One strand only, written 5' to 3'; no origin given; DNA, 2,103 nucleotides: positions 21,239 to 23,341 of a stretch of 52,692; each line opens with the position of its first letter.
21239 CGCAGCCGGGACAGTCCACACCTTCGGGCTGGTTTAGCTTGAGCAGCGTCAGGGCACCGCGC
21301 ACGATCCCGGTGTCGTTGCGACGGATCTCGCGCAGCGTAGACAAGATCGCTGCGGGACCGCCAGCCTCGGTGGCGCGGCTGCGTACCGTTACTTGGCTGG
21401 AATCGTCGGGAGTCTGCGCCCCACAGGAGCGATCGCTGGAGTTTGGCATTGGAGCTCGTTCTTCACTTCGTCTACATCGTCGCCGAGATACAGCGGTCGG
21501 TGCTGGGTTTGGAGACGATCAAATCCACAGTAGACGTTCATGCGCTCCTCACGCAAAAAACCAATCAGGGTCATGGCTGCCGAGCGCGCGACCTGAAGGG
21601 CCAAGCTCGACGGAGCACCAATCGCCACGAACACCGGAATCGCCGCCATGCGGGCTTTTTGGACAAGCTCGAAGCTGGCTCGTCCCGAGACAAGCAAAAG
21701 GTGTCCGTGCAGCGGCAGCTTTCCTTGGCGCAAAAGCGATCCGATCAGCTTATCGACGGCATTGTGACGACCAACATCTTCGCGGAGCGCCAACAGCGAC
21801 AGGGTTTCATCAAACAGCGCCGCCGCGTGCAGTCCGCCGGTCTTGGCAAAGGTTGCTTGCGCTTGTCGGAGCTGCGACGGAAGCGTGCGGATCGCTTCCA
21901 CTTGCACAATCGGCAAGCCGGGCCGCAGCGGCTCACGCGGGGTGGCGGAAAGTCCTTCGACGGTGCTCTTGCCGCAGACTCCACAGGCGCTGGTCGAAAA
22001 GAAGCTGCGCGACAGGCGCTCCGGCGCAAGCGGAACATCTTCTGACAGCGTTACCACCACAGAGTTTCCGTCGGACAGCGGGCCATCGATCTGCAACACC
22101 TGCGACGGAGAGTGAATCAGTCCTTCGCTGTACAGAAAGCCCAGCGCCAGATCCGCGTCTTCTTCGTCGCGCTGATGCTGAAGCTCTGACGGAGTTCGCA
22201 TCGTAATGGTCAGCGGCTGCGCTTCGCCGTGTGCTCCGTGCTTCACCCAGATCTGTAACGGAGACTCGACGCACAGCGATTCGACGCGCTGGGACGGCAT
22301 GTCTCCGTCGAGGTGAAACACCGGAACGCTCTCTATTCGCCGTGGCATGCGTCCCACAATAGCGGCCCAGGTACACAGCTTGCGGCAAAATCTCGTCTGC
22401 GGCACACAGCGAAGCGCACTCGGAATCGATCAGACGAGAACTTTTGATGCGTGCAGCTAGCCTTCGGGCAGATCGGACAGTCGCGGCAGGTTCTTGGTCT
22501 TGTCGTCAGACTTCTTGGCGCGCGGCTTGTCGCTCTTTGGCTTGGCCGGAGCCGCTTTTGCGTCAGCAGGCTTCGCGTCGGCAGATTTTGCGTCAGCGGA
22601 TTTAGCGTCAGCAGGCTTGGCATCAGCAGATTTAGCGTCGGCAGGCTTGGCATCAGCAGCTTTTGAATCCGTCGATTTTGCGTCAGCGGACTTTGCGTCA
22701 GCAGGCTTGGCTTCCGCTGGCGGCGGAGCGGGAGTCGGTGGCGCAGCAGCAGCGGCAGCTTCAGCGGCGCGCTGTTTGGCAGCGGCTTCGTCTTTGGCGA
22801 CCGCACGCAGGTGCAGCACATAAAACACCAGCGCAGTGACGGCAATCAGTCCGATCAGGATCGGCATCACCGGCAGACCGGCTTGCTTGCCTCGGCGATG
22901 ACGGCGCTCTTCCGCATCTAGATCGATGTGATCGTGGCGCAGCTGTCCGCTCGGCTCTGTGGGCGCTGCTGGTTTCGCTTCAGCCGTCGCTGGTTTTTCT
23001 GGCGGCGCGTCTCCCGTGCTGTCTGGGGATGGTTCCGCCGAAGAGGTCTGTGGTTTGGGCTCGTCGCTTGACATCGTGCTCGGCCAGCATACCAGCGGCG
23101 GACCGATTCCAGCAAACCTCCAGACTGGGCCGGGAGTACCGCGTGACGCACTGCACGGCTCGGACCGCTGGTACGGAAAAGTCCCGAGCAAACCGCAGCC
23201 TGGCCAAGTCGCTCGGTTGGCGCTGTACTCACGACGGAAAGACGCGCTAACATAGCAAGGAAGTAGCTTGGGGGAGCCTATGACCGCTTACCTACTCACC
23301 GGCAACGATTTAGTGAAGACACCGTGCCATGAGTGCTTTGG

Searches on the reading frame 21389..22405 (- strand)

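Call 7: search_protein_families(library=pfam, proteins=[window:21389-22405:-], max_evalue=0.001)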
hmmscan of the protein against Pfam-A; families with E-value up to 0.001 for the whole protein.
window:21389-22405:- (338 aa): 1 family
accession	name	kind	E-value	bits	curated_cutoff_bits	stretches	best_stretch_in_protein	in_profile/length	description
PF02634.21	FdhD-NarQ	-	2.9e-60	204.4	27.2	1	47-298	3-236/237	FdhD/NarQ family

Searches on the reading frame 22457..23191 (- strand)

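Call 7: search_protein_families(library=pfam, proteins=[window:22457-23191:-], max_evalue=0.001)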
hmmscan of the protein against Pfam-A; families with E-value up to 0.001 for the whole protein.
window:22457-23191:- (244 aa): 0 families

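Call 36: search_protein_families(library=pfam, proteins=[window:22457-23074:-], max_evalue=1)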
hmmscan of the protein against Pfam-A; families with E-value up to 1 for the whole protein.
window:22457-23074:- (205 aa): 2 families
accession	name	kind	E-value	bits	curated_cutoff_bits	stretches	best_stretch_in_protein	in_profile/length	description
PF11027.13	DUF2615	-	0.16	12.5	23.4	1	61-119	45-103/104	Protein of unknown function (DUF2615)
PF23521.1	YKL023C-A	-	0.44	10.9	27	1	167-196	15-44/75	YKL023C-A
